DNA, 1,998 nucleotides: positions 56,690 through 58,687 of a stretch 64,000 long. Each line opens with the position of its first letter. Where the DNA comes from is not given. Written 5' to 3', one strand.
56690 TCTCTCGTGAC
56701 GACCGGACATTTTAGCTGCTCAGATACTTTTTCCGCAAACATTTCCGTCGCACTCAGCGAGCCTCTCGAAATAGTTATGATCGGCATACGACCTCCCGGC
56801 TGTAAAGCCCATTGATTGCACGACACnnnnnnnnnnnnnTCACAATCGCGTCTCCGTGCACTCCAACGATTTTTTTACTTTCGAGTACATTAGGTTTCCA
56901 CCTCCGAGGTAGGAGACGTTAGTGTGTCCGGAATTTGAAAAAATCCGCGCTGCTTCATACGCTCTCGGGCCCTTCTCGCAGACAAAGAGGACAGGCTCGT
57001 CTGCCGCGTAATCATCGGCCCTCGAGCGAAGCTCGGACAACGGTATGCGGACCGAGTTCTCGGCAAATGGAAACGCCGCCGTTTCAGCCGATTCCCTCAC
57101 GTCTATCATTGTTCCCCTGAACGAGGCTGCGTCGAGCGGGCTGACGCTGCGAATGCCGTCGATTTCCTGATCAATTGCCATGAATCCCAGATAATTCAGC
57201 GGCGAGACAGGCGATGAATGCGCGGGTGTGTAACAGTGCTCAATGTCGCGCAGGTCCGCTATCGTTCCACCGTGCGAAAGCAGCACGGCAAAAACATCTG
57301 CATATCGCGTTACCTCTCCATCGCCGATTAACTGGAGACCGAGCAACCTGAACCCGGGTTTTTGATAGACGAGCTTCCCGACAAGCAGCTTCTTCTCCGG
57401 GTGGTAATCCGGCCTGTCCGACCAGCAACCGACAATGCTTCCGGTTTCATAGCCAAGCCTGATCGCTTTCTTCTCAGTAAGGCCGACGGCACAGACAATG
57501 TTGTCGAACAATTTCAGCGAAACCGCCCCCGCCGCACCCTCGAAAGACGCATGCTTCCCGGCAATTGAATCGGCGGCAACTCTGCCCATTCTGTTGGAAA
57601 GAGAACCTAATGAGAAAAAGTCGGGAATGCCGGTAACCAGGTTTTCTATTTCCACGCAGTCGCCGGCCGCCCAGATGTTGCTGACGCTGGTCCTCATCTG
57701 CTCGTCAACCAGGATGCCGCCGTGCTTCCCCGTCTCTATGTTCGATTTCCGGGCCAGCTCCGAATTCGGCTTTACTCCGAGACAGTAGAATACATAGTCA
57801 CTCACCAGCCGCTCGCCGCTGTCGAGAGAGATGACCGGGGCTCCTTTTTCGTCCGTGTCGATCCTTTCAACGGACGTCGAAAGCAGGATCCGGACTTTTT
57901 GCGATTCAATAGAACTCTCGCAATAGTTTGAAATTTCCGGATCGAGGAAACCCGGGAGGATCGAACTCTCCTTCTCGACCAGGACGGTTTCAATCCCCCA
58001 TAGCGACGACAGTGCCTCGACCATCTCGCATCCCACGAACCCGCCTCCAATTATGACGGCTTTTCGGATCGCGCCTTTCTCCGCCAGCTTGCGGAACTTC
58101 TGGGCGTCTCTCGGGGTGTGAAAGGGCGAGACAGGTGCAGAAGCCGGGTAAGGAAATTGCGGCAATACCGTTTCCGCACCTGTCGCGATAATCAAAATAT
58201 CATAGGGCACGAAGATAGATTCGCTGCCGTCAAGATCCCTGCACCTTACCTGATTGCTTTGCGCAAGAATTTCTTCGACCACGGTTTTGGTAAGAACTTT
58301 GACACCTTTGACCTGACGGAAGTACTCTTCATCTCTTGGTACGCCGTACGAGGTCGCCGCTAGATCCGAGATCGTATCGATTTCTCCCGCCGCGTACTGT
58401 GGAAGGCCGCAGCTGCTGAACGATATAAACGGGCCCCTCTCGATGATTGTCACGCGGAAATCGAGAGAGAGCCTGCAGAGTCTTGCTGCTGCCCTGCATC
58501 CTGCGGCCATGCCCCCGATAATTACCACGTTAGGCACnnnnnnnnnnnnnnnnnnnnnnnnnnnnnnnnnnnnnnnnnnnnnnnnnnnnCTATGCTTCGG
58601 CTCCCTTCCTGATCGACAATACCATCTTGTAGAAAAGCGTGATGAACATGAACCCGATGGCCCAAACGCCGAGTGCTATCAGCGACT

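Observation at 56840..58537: CoA-disulfide-reductase/rhodanese fusion directly downstream of dsrMKJOP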

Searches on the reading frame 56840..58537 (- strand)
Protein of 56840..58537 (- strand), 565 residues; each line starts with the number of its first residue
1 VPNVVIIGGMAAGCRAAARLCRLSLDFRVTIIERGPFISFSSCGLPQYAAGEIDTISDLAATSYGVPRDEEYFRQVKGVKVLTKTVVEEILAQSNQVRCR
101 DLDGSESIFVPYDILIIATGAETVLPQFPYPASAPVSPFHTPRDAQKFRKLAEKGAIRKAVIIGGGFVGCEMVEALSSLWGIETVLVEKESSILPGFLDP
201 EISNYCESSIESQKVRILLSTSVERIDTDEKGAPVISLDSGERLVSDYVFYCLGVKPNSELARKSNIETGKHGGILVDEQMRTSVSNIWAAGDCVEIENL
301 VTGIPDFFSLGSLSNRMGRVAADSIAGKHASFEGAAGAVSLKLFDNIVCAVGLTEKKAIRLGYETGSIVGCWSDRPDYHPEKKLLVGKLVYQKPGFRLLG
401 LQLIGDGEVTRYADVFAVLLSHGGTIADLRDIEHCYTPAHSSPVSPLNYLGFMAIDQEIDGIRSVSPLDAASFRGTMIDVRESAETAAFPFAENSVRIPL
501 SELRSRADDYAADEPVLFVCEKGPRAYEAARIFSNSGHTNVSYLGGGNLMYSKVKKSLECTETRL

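Call 5: search_protein_families(library=pfam, proteins=[window:56840-58537:-])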
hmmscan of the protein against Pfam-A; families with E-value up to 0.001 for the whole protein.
window:56840-58537:- (565 aa): 9 families
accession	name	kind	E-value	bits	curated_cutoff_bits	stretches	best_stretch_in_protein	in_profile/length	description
PF07992.20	Pyr_redox_2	-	8e-55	186.8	26.1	1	3-298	2-282/291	Pyridine nucleotide-disulphide oxidoreductase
PF00070.33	Pyr_redox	-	1.5e-20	73.9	22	1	159-232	1-72/82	Pyridine nucleotide-disulphide oxidoreductase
PF13738.12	Pyr_redox_3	-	4e-10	39.9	30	1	113-292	126-305/305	Pyridine nucleotide-disulphide oxidoreductase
PF01266.30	DAO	-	2.8e-09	37.4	27.9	0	4-39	2-35/353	FAD dependent oxidoreductase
PF02852.28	Pyr_redox_dim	-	6e-07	30.1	25.3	1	348-435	11-98/110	Pyridine nucleotide-disulphide oxidoreductase, dimerisation domain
PF00581.25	Rhodanese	-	1.2e-06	29.4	22.2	1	477-547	16-95/102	Rhodanese-like domain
PF13450.12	NAD_binding_8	-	6.9e-06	26.7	21.9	0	6-39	1-32/68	NAD(P)-binding Rossmann-like domain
PF05834.18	Lycopene_cycl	-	2.9e-05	23.8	23.4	0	4-40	2-38/380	Lycopene cyclase protein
PF01593.30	Amino_oxidase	-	0.00066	19.5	19.8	0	149-249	152-250/443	Flavin containing amine oxidoreductase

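Call 6: search_protein_families(library=ncbifam, proteins=[window:56840-58537:-])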
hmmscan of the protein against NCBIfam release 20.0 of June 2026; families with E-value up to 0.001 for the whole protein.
window:56840-58537:- (565 aa): 52 families (the best 25 are shown)
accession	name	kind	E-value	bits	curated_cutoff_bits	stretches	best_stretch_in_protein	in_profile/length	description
TIGR03385.1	CoA_CoA_reduc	equivalog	3.3e-89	299.7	578.8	1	4-450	2-438/439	CoA-disulfide reductase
NF007123.0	PRK09564.1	equivalog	3.1e-84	283.2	458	1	4-451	3-440/444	CoA-disulfide reductase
NF046103.1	NOXase_Strep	equivalog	8.7e-50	170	600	1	4-455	2-439/442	H2O-forming NADH oxidase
NF010037.0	PRK13512.1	equivalog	1.8e-48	165.6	394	1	1-454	1-437/438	CoA-disulfide reductase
NF045765.1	PhenlGlyoxDHPadH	equivalog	1.5e-38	132.8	475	1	5-354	6-338/416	NADH-dependent phenylglyoxylate dehydrogenase subunit epsilon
TIGR02374.1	nitri_red_nirB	equivalog_domain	8.8e-38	130.2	578.35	1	4-352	1-329/794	nitrite reductase large subunit NirB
NF003437.0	PRK04965.1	equivalog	2.2e-32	112.5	392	1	73-301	67-281/378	NADH:flavorubredoxin reductase NorW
TIGR02053.1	MerA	equivalog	5.3e-32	111.4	454.45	1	74-437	90-440/465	mercury(II) reductase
TIGR01350.1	lipoamide_DH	equivalog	1.3e-30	106.5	408.8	1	91-431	113-435/461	dihydrolipoyl dehydrogenase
NF011565.0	PRK14989.1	subfamily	3.7e-29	101.4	883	1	71-421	66-389/847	nitrite reductase large subunit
NF042949.2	3PPDioc_HcaD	equivalog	1.1e-27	96.8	450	1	3-295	3-276/386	3-phenylpropionate/cinnamic acid dioxygenase ferredoxin--NAD(+) reductase subunit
NF041682.1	ant_diox_AndAa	equivalog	4.5e-25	88.2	650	1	5-299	7-283/406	anthranilate 1,2-dioxygenase system ferredoxin--NAD(+) reductase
NF003585.0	PRK05249.1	equivalog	1.3e-24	86.7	465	1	93-356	121-363/464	Si-specific NAD(P)(+) transhydrogenase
NF004943.0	PRK06292.2-1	equivalog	7.6e-23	81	432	1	75-365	99-370/456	dihydrolipoyl dehydrogenase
NF007286.0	PRK09754.1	equivalog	1.1e-22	80.3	447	1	75-322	69-303/400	phenylpropionate dioxygenase ferredoxin reductase subunit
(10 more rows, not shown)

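Call 7: search_solved_structures(query=window:56840-58537:-, show_alignments=2)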
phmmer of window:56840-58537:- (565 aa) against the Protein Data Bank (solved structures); distinct sequences matched with E-value up to 0.001: 193 (the best 60 are shown).
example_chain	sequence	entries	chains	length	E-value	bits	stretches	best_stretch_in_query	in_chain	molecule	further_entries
6pfz_D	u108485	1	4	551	1.4e-96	327.3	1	3-548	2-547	NADH oxidase (NoxA-3)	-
3iwa_A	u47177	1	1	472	8.6e-86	291.7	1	3-454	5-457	FAD-dependent pyridine nucleotide-disulphide oxidoreductase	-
3icr_A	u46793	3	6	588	1.2e-77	264.8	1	3-554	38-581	Coenzyme A-Disulfide Reductase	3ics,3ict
8a56_A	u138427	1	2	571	3.6e-73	250.1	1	2-556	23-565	Coenzyme A-persulfide reductase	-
3nta_A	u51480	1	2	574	1.9e-67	231.2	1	2-547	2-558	FAD-dependent pyridine nucleotide-disulphide oxidoreductase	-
4ocg_A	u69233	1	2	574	2.6e-66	227.5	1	2-547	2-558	FAD-dependent pyridine nucleotide-disulphide oxidoreductase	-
3ntd_A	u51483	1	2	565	5.6e-66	226.3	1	2-546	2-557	FAD-dependent pyridine nucleotide-disulphide oxidoreductase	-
3nt6_A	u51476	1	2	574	1.2e-64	222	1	2-547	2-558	FAD-dependent pyridine nucleotide-disulphide oxidoreductase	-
3kd9_A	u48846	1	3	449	4.4e-56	193.7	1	3-448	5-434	Coenzyme A disulfide reductase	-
5l1n_A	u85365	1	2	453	4.5e-56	193.6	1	3-448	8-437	Coenzyme A disulfide reductase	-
4fx9_A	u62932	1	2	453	5.5e-56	193.4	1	3-448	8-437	Coenzyme A disulfide reductase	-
6ruz_A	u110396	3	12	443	1.3e-55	192.2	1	4-447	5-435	NADH oxidase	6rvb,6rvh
3cgb_A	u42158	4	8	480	7.5e-55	189.6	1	3-448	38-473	Pyridine nucleotide-disulfide oxidoreductase, class I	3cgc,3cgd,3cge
1nhr_A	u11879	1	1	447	3.6e-42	147.7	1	4-458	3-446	NADH PEROXIDASE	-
1joa_A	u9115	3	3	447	5e-42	147.3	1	4-458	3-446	NADH PEROXIDASE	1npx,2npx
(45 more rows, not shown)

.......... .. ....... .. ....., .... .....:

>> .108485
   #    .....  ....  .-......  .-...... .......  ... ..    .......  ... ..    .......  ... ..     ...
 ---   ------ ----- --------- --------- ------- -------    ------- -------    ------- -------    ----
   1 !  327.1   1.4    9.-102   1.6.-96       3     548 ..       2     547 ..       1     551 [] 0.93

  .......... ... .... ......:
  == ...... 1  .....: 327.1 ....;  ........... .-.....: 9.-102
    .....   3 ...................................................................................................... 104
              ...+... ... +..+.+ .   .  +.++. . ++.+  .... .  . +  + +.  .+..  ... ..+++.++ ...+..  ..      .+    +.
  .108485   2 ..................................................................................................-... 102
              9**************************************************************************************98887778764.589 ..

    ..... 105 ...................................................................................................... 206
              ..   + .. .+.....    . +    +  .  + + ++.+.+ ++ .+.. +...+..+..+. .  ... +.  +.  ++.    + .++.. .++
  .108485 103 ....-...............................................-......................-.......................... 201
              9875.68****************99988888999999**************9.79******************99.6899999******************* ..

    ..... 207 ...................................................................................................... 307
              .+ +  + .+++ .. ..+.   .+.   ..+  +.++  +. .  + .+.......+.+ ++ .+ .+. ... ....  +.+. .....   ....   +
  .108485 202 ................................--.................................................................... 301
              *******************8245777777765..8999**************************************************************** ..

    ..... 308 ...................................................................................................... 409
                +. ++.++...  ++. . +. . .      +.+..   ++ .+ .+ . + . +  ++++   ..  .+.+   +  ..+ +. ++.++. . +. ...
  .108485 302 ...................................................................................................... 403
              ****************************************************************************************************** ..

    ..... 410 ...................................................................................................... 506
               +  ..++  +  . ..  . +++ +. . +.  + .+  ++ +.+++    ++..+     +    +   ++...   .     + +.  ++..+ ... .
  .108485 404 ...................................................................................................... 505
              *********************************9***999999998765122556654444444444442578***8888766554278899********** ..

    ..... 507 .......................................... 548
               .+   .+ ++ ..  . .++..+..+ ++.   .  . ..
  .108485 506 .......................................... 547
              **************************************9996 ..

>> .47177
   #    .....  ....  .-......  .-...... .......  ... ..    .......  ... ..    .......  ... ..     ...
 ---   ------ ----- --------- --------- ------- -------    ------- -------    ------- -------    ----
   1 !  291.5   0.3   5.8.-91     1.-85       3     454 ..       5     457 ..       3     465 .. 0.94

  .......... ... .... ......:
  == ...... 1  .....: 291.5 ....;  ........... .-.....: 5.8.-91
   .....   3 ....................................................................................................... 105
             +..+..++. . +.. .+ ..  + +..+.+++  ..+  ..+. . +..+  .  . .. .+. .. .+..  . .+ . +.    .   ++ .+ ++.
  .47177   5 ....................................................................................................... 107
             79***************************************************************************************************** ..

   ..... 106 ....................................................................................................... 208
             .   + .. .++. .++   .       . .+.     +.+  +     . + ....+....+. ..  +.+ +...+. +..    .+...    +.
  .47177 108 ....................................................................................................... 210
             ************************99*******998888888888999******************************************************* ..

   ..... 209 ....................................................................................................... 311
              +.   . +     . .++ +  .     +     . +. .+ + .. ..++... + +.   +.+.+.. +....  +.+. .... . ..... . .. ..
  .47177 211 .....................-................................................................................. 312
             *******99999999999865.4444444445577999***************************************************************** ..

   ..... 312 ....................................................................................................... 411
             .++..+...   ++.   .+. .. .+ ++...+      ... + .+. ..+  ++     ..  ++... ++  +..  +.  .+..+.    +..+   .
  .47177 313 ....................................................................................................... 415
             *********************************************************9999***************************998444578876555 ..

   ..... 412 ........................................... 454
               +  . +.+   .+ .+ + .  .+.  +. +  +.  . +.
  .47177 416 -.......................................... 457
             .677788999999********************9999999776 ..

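Call 11: find_homologous_proteins(query=window:56840-58537:-, max_evalue=1e-50)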
Query window:56840-58537:- (565 aa): 964 proteins with E <= 1e-50 among 8000 candidates; the best 120 are listed.
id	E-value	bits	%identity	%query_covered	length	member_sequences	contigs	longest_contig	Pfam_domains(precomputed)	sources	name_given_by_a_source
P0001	0.0e+0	1249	100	98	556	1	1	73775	PF01266.31,PF02852.29,PF07992.21,PF00070.34,PF00581.26,PF13738.13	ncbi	-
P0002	4.0e-262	889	69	99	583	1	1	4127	PF01266.31,PF02852.29,PF07992.21,PF00070.34,PF00581.26,PF13738.13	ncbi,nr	ncbi:MAG: FAD-dependent oxidoreductase [Bacteroidetes bacterium]|nr:FAD-dependent oxidoreductase [Ba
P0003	4.4e-257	872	67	100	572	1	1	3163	PF01266.31,PF13450.13,PF02852.29,PF07992.21,PF00070.34,PF00581.26,PF13738.13,PF05834.19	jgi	jgi:NADPH-dependent 2,4-dienoyl-CoA reductase/sulfur reductase-like enzyme/rhodanese-related sulfurt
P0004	2.1e-256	870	66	100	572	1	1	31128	PF01266.31,PF13450.13,PF07992.21,PF00070.34,PF00581.26,PF13738.13,PF05834.19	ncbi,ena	-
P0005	5.2e-253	859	68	98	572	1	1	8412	PF01266.31,PF02852.29,PF07992.21,PF00070.34,PF00581.26,PF13738.13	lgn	-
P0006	4.9e-249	845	67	97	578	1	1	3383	PF01266.31,PF02852.29,PF07992.21,PF00070.34,PF00581.26,PF13738.13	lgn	-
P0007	1.2e-245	834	65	98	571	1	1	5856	PF01266.31,PF02852.29,PF07992.21,PF00070.34,PF00581.26,PF13738.13,PF05834.19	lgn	-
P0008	3.9e-244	829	65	98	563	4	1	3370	PF07992.21,PF00070.34,PF13738.13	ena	-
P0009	5.7e-244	829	65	99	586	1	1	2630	PF01266.31,PF13450.13,PF00890.31,PF02852.29,PF07992.21,PF00070.34,PF00581.26,PF13738.13,PF03486.21,PF05834.19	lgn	-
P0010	3.1e-243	826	64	100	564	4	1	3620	PF01266.31,PF13450.13,PF02852.29,PF07992.21,PF00070.34,PF00581.26,PF13738.13,PF05834.19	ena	-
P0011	1.6e-241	821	65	98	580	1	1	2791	PF13450.13,PF07992.21,PF00070.34,PF00581.26,PF03486.21,PF13454.13,PF05834.19,PF01266.31,PF01593.31,PF00890.31,PF02852.29,PF13738.13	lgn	-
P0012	2.8e-241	820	62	99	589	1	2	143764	PF01266.31,PF13450.13,PF02852.29,PF07992.21,PF00070.34,PF00581.26,PF13738.13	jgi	jgi:NADPH-dependent 2,4-dienoyl-CoA reductase/sulfur reductase-like enzyme/rhodanese-related sulfurt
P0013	2.2e-239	814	64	96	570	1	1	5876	PF02852.29,PF07992.21,PF00070.34,PF00581.26,PF13738.13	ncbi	-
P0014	3.4e-237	806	63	98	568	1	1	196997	PF01266.31,PF02852.29,PF07992.21,PF00070.34,PF13738.13,PF05834.19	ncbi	-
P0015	1.8e-236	804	61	99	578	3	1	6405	PF01266.31,PF02852.29,PF07992.21,PF00070.34,PF00581.26,PF13738.13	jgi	-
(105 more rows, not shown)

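Call 13: find_encoding_contigs(protein=P0001, flank=10000, max_places=3)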
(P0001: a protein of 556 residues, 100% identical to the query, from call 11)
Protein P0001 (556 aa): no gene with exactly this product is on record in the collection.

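Call 15: find_related_loci(query=A1, collection=genome_contigs, flank=10000)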
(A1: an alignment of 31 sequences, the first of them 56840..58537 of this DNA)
Query A1 (565 aa) in genome_contigs; peptide patterns used: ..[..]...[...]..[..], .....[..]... (x = any residue, [..] = any of these).
226 stretches matched a pattern; 137 encode a relative of the query (tblastn E <= 1e-3); the best 80 are kept; 80 distinct loci.
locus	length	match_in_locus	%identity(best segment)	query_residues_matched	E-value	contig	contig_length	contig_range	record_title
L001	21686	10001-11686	69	3-564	0e+0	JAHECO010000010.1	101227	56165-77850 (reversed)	MAG: Candidatus Kryptoniota bacterium isolate Ww171 NODE_232_length_101227_cov_4.527338, whole genome shotgun sequence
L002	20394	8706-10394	66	3-565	0e+0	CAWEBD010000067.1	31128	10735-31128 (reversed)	MAG: uncultured Bacteroidetes bacterium isolate MFD01299.bin.2.3 genome assembly, contig: contig_141712, whole genome sh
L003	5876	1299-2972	64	1-558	0e+0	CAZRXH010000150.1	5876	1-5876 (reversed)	MAG TPA_asm: uncultured Bacteroidota bacterium isolate SRP271791_co2_92 genome assembly, contig: NODE_4053_length_5876_c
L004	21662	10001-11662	63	3-556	0e+0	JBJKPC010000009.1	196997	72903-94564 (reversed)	MAG: Candidatus Kryptoniota bacterium isolate Bin_110 S1Ck127_1320988_flag_0_multi_20.0000_len_196997, whole genome shot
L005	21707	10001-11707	60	1-564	0e+0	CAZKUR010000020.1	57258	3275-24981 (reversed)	MAG TPA_asm: uncultured Ignavibacteriaceae bacterium isolate binchicken_co150_610 genome assembly, contig: NODE_1062_len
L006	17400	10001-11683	60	1-561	0e+0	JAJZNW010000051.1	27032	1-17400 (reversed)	MAG: Bacteroidetes bacterium isolate MAS4.bin38 NODE_1703_length_27032_cov_3.541907, whole genome shotgun sequence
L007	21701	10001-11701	60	1-562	0e+0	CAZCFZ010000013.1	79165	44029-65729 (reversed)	MAG TPA_asm: uncultured Ignavibacteriaceae bacterium isolate binchicken_co163_392 genome assembly, contig: NODE_293_leng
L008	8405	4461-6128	60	3-558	0e+0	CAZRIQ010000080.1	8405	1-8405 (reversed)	MAG TPA_asm: uncultured Melioribacter sp. isolate binchicken_co129_348 genome assembly, contig: NODE_27802_length_8405_c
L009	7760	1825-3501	60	3-557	0e+0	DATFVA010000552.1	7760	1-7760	MAG TPA_asm: Ignavibacteriaceae bacterium isolate SMAG_U9452 k141_24009, whole genome shotgun sequence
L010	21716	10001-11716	58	1-560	0e+0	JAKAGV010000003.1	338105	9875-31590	MAG: Bacteroidetes bacterium isolate WY2.bin67 NODE_20_length_338105_cov_17.097000, whole genome shotgun sequence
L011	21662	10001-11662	60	3-557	0e+0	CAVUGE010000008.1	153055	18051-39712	MAG: uncultured Bacteroidetes bacterium isolate MFD02416.bin.2.156 genome assembly, contig: contig_13227, whole genome s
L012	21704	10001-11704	59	1-556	0e+0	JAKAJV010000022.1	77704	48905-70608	MAG: Bacteroidetes bacterium isolate WY4.bin22 NODE_339_length_77704_cov_2.037344, whole genome shotgun sequence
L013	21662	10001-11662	58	3-557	0e+0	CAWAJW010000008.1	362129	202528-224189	MAG: uncultured Bacteroidetes bacterium isolate MFD02416.bin.1.337 genome assembly, contig: contig_37933, whole genome s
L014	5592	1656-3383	60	1-564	0e+0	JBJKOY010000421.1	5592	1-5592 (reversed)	MAG: Ignavibacteriaceae bacterium isolate Bin_107 S1Ck127_3014488_flag_0_multi_7.8399_len_5592, whole genome shotgun seq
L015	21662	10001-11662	59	3-557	0e+0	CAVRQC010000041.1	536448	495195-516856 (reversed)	MAG: uncultured Ignavibacteriales bacterium isolate MFD02923.bin.1.144 genome assembly, contig: contig_9716, whole genom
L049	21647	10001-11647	47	1-550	4e-158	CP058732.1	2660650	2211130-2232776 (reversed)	MAG: Candidatus Kapaibacterium sp. isolate Ch6 chromosome, complete genome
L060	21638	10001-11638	42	3-547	1e-137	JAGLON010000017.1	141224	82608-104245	MAG: Candidatus Zixiibacteriota bacterium isolate RS_7_36 ROV157_7.bin.36.fa_17, whole genome shotgun sequence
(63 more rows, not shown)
